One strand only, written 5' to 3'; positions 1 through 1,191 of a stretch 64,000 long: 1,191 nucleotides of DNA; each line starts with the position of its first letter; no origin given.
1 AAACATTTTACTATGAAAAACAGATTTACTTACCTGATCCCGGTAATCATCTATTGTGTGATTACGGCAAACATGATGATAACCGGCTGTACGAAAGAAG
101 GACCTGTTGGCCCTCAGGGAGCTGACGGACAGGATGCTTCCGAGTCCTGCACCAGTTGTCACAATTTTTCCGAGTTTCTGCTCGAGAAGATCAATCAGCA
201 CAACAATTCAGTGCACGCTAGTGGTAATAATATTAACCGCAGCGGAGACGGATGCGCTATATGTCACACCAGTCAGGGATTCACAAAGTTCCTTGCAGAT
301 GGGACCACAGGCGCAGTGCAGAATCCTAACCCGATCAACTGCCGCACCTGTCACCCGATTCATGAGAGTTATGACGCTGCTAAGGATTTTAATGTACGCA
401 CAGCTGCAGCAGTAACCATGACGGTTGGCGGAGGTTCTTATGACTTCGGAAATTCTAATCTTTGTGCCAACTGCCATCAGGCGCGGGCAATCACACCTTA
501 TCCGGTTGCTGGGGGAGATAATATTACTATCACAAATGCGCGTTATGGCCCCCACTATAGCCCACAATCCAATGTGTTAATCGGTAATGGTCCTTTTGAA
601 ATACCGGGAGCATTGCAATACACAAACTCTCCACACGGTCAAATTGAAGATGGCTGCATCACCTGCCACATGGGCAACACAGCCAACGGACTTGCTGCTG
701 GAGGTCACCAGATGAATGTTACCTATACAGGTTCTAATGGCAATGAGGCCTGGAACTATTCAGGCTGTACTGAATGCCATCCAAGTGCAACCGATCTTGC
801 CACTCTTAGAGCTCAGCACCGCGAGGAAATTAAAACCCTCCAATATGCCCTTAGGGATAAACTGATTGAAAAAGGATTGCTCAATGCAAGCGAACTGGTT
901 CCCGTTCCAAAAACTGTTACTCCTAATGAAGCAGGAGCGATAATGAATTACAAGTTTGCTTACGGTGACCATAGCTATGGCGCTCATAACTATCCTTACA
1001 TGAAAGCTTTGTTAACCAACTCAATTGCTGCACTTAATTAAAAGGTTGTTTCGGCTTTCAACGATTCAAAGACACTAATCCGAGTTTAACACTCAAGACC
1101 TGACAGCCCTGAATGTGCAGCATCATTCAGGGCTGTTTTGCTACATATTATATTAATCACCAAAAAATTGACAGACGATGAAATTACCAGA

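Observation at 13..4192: Candidate Bacteroidota extracellular electron-transfer module: ImcH + hexaheme lipoprotein + T9SS-targeted flavinylated protein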

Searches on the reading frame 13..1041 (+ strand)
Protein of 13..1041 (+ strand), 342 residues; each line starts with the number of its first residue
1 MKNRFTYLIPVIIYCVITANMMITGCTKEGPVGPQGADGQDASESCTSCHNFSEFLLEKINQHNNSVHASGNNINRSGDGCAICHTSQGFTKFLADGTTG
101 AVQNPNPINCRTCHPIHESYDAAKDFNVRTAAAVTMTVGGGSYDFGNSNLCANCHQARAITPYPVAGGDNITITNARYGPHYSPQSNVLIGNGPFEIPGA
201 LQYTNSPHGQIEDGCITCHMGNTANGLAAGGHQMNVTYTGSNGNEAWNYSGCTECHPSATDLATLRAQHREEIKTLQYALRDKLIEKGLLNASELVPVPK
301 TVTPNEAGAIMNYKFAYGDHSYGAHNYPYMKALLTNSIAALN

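Call 3: search_protein_families(library=pfam, proteins=[window:13-1041:+], max_evalue=0.01)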
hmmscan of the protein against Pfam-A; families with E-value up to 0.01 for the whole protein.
window:13-1041:+ (342 aa): 5 families
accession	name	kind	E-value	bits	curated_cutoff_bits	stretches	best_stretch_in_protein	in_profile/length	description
PF14522.11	Cytochrome_C7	-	2.9e-07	30.7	24.8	1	43-114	13-66/67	Cytochrome c7 and related cytochrome c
PF14537.11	Cytochrom_c3_2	-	0.00085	20.2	25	0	38-87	21-66/79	Cytochrome c3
PF09699.15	Paired_CXXCH_1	-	0.0067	16.5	20.6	0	43-51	6-14/41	Doubled CXXCH motif (Paired_CXXCH_1)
PF02335.20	Cytochrom_C552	-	0.0074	15.7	24.1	0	203-286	235-313/438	Cytochrome c552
PF22678.1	Cytochrom_c_NrfB-like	-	0.0091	16.9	27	0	46-129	1-80/89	Cytochrome c-type protein NrfB-like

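Call 4: search_protein_families(library=ncbifam, proteins=[window:13-1041:+], max_evalue=0.01)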
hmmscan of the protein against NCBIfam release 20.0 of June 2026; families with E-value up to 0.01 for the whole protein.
window:13-1041:+ (342 aa): 1 family
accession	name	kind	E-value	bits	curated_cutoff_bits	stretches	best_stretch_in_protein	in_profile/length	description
TIGR03508.1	decahem_SO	subfamily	0.00015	21.3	192.2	0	212-271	34-92/258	DmsE family decaheme c-type cytochrome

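Call 5: find_encoding_contigs(protein=window:13-1041:+, flank=10000, max_places=10)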
Protein window:13-1041:+ (342 aa): 6 contigs read that carry it; 4 places shown.
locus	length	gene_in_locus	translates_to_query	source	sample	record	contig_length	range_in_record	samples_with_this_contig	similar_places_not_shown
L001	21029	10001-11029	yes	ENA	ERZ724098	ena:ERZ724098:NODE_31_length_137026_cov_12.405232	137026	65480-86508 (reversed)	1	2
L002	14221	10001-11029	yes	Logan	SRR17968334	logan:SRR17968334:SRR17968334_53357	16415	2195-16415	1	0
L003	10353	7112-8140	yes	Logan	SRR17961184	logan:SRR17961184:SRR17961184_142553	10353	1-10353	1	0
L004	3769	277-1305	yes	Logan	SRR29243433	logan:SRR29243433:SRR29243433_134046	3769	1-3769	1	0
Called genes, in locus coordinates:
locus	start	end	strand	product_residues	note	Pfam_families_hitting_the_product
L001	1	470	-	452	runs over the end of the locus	PF00278:Orn_DAP_Arg_deC, PF02784:Orn_Arg_deC_N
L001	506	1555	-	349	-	PF15632:ATPgrasp_Ter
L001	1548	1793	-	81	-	PF05402:PqqD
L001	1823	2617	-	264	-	PF18962:Por_Secre_tail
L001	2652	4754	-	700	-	PF14522:Cytochrome_C7 (faint), PF22113:Mtrc-MtrF_II-IV_dom (faint)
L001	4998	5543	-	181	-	PF12833:HTH_18, PF00165:HTH_AraC (weak)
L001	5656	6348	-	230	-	PF00027:cNMP_binding, PF13545:HTH_Crp_2, PF00325:Crp (weak)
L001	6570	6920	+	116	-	-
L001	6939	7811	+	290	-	PF19089:DUF5777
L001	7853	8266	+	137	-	PF13442:Cytochrome_CBB3, PF00034:Cytochrom_C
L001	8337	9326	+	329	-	PF14522:Cytochrome_C7 (faint), PF22113:Mtrc-MtrF_II-IV_dom (faint), PF09699:Paired_CXXCH_1 (faint), PF14537:Cytochrom_c3_2 (weak)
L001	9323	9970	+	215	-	PF01292:Ni_hydr_CYTB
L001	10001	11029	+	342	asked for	PF14522:Cytochrome_C7 (faint)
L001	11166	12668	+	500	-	PF03264:Cytochrom_NNT (weak)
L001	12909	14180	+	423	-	PF10029:DUF2271 (weak), PF13860:FlgD_ig (faint), PF00801:PKD (weak), PF18911:PKD_4 (weak), PF00801:PKD, PF18911:PKD_4, PF18962:Por_Secre_tail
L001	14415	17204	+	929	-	PF02739:5_3_exonuc_N, PF01367:5_3_exonuc, PF01612:DNA_pol_A_exo1, PF22619:DNA_polI_exo1, PF00476:DNA_pol_A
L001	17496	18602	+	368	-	PF00480:ROK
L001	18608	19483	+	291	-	-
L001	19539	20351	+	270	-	PF00902:TatC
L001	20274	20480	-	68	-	-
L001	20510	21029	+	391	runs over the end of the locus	PF02771:Acyl-CoA_dh_N, PF02770:Acyl-CoA_dh_M, PF00441:Acyl-CoA_dh_1, PF08028:Acyl-CoA_dh_2 (weak)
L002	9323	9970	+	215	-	PF01292:Ni_hydr_CYTB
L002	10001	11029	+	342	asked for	PF14522:Cytochrome_C7 (faint)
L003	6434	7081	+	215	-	PF01292:Ni_hydr_CYTB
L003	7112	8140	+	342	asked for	PF14522:Cytochrome_C7 (faint)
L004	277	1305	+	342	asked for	PF14522:Cytochrome_C7 (faint)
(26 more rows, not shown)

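Call 40: find_homologous_proteins(query=window:13-1041:+)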
Query window:13-1041:+ (342 aa): 560 proteins with E <= 0.001 among 3734 candidates; the best 120 are listed.
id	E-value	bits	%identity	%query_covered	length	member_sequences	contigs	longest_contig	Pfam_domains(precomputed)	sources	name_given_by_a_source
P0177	7.1e-235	796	100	100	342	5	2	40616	PF14522.12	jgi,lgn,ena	-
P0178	3.1e-170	584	70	100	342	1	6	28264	PF14522.12,PF22113.2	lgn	-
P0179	2.9e-152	525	67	100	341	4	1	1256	PF14522.12,PF22113.2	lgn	-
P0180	2.4e-145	502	64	100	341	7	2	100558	PF09699.16,PF14537.12,PF14522.12,PF22113.2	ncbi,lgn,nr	ncbi:MAG: hypothetical protein IH598_10190 [Bacteroidales bacterium]|nr:hypothetical protein [Bacter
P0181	2.8e-143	495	61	100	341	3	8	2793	PF03264.20,PF14522.12,PF22113.2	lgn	-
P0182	7.3e-143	494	62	100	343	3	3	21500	PF14522.12,PF22113.2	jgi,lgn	jgi:hypothetical protein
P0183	1.3e-138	480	62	100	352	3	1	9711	PF09699.16,PF14522.12,PF22113.2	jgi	jgi:hypothetical protein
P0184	6.9e-137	474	60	100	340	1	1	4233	PF09699.16,PF14522.12,PF22113.2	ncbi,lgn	-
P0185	7.5e-134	464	59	100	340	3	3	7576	PF09699.16,PF14522.12,PF22113.2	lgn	-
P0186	1.5e-132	460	58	100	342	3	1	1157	PF09699.16,PF14522.12,PF22113.2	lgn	-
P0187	3.5e-132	459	59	100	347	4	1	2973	PF14522.12,PF22113.2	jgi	-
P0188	4.3e-131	455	59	100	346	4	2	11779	PF22113.2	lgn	-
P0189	5.9e-131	455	59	100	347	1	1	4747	PF14522.12,PF22113.2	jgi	-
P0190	1.4e-130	453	59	100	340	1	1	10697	PF09699.16,PF14522.12,PF22113.2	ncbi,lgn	-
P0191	2.3e-130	453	58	100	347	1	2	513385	PF14522.12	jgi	jgi:hypothetical protein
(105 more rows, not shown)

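Call 51: search_protein_families(library=pfam, proteins=[L001:6543-6920:+, L001:6939-7811:+, L001:7853-8266:+, L001:8337-9326:+, L001:9323-9970:+, L001:2652-4754:-, L001:1823-2617:-], max_evalue=0.01)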
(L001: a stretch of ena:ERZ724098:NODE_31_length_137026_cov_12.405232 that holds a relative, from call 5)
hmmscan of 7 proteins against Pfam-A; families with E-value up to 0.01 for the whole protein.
L001:6543-6920:+ (125 aa): 1 family
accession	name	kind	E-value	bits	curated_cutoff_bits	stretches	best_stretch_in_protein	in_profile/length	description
PF00034.26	Cytochrom_C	-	0.0071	18.1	21.3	0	49-119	7-87/90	Cytochrome c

L001:6939-7811:+ (290 aa): 1 family
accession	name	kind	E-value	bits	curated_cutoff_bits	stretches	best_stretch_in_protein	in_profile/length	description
PF19089.6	DUF5777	-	1.4e-75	254.2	23.1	1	36-288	1-247/247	Membrane bound beta barrel domain (DUF5777)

L001:7853-8266:+ (137 aa): 2 families
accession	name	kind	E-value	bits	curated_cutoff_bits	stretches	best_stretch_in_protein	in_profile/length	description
PF00034.26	Cytochrom_C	-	6.1e-10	40.7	21.3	1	56-136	5-90/90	Cytochrome c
PF13442.11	Cytochrome_CBB3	-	1.2e-09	38.8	27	1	56-132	7-68/68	Cytochrome C oxidase, cbb3-type, subunit III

L001:8337-9326:+ (329 aa): 7 families
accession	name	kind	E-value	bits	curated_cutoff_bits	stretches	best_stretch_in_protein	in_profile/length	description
PF14537.11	Cytochrom_c3_2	-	1.1e-12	48.6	25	2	88-163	6-70/79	Cytochrome c3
PF14522.11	Cytochrome_C7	-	6.4e-12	45.6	24.8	2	143-193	5-54/67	Cytochrome c7 and related cytochrome c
PF09699.15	Paired_CXXCH_1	-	2.4e-09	37.2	20.6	1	152-189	8-38/41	Doubled CXXCH motif (Paired_CXXCH_1)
PF22113.1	Mtrc-MtrF_II-IV_dom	-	5.1e-06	26.6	30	1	90-256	8-165/176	Outer membrane cytochrome MtrC/MtrF-like, domains II/IV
PF02085.21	Cytochrom_CIII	-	0.00013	22.6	22.9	0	81-187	23-101/101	Class III cytochrome C family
PF03264.19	Cytochrom_NNT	-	0.0021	18.2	24.1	0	151-193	126-170/174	NapC/NirT cytochrome c family, N-terminal region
PF02335.20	Cytochrom_C552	-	0.0066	15.9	24.1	1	164-239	71-144/438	Cytochrome c552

L001:9323-9970:+ (215 aa): 1 family
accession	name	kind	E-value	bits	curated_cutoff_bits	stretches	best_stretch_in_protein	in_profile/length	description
PF01292.26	Ni_hydr_CYTB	-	1.6e-20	74.1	30.1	1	9-193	2-170/179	Prokaryotic cytochrome b561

L001:2652-4754:- (700 aa): 4 families
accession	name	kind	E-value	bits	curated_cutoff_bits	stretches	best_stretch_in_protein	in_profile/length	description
PF22113.1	Mtrc-MtrF_II-IV_dom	-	1e-07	32.1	30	1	38-149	73-165/176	Outer membrane cytochrome MtrC/MtrF-like, domains II/IV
PF14522.11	Cytochrome_C7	-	5e-07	29.9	24.8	1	98-148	5-49/67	Cytochrome c7 and related cytochrome c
PF09699.15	Paired_CXXCH_1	-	5.6e-05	23.2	20.6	0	98-124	1-27/41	Doubled CXXCH motif (Paired_CXXCH_1)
PF14537.11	Cytochrom_c3_2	-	0.0005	20.9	25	0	97-149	20-66/79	Cytochrome c3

L001:1823-2617:- (264 aa): 1 family
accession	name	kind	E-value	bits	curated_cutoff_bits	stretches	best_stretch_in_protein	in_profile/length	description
PF18962.6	Por_Secre_tail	-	1.3e-07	32.3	27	1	188-263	2-75/75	Secretion system C-terminal sorting domain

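Call 52: predict_structure(alignment_id=A3)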
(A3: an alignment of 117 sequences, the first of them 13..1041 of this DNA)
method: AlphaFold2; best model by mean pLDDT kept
length: 342 residues; sequences in the alignment: 117
mean_pLDDT: 91.7   pTM: 0.83
mean pLDDT of the five models: 91.7, 91.1, 91.0, 88.4, 88.2
residues with pLDDT >= 90: 284; 70-90: 26; 50-70: 20; < 50: 12
segments of 3 or more residues with pLDDT < 50: 37-44
pLDDT, mean of each block of 10 residues (from residue 1): 76 92 62 49 54 85 94 94 96 96 95 89 89 98 98 97 96 98 96 97 97 97 96 96 96 97 98 99 99 98 98 98 98 99 95
secondary structure, 60 per line:
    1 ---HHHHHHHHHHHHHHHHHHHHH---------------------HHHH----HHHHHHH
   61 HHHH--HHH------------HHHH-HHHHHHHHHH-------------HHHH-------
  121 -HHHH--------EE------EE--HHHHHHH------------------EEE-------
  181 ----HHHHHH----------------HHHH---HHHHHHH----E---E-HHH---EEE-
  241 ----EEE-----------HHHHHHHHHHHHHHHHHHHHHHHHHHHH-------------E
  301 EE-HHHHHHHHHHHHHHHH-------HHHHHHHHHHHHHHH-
elements in order: H4-24 H46-49 H54-64 H82-85 H87-96 H110-113 H122-125 H146-152 E171-173 H185-190 H207-210 H214-220 E237-239 E245-247 H259-286 E300-302 H304-319 H327-341

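Call 55: fold_search(model_id=the predicted structure, library=pdb)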
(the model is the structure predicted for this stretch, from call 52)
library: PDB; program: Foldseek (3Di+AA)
matches with E <= 10: 28; with E <= 0.001: 3
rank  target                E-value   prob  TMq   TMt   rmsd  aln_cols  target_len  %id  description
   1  6i5b_B                5.7e-06  1.00  0.51  0.38   6.1       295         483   20  Crystal Structure of Outer Cell Wall Cytochrome OcwA (released 2019-09-25)
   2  6i5b_A                6.0e-06  1.00  0.51  0.37   6.0       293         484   20  Crystal Structure of Outer Cell Wall Cytochrome OcwA (released 2019-09-25)
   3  6qvm_A                8.6e-04  1.00  0.45  0.25   7.6       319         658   19  Undecaheme cytochrome from S-layer of Carboxydothermus ferrireducens (released 2020-03-25)
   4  6v0a_C                3.3e-03  0.99  0.38  0.30  11.7       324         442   14  Crystal structure of cytochrome c nitrite reductase from the bacterium Geobacter lovleyi with bound sulfate (released 2020-06-17)
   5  3rkh_A                5.7e-03  0.97  0.34  0.24  12.9       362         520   13  Structure of the Thioalkalivibrio nitratireducens cytochrome c nitrite reductase in a complex with nitrite (full occup (released 2011-06-15)
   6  3sxq_B                1.1e-02  0.94  0.34  0.24  13.2       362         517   14  Structure of a hexameric multiheme c nitrite reductase from the extremophile bacterium Thiolkalivibrio paradoxus (released 2012-09-26)
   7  3mmo_A                1.1e-02  0.95  0.32  0.22  12.2       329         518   13  Structure of the Thioalkalivibrio nitratireducens cytochrome c nitrite reductase in complex with cyanide (released 2010-09-29)
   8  2ot4_A                1.2e-02  0.94  0.35  0.24  12.8       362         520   13  Structure of a hexameric multiheme c nitrite reductase from the extremophile bacterium Thiolkalivibrio nitratireducens (released 2008-04-08)
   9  6v0a_B                1.8e-02  0.94  0.37  0.30  12.2       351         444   12  Crystal structure of cytochrome c nitrite reductase from the bacterium Geobacter lovleyi with bound sulfate (released 2020-06-17)
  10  6v0a_A                1.8e-02  0.90  0.35  0.28  12.6       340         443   13  Crystal structure of cytochrome c nitrite reductase from the bacterium Geobacter lovleyi with bound sulfate (released 2020-06-17)
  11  6v0a_D                2.0e-02  0.93  0.38  0.31  11.8       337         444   13  Crystal structure of cytochrome c nitrite reductase from the bacterium Geobacter lovleyi with bound sulfate (released 2020-06-17)
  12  6v0a_F                2.4e-02  0.92  0.38  0.30  11.4       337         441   14  Crystal structure of cytochrome c nitrite reductase from the bacterium Geobacter lovleyi with bound sulfate (released 2020-06-17)
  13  2j7a_B                3.1e-02  0.85  0.37  0.27  10.1       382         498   12  Crystal structure of cytochrome c nitrite reductase NrfHA complex from Desulfovibrio vulgaris (released 2006-12-06)
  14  4rkm_A                2.6e+00  0.08  0.27  0.15  19.8       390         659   11  Wolinella succinogenes octaheme sulfite reductase MccA, form I (released 2015-02-04)
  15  3suo_A                5.1e+00  0.01  0.09  0.04  21.7       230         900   15  RB69 DNA Polymerase (Y567A) Ternary Complex with dTTP Opposite 2AP (GC rich sequence) (released 2011-11-09)
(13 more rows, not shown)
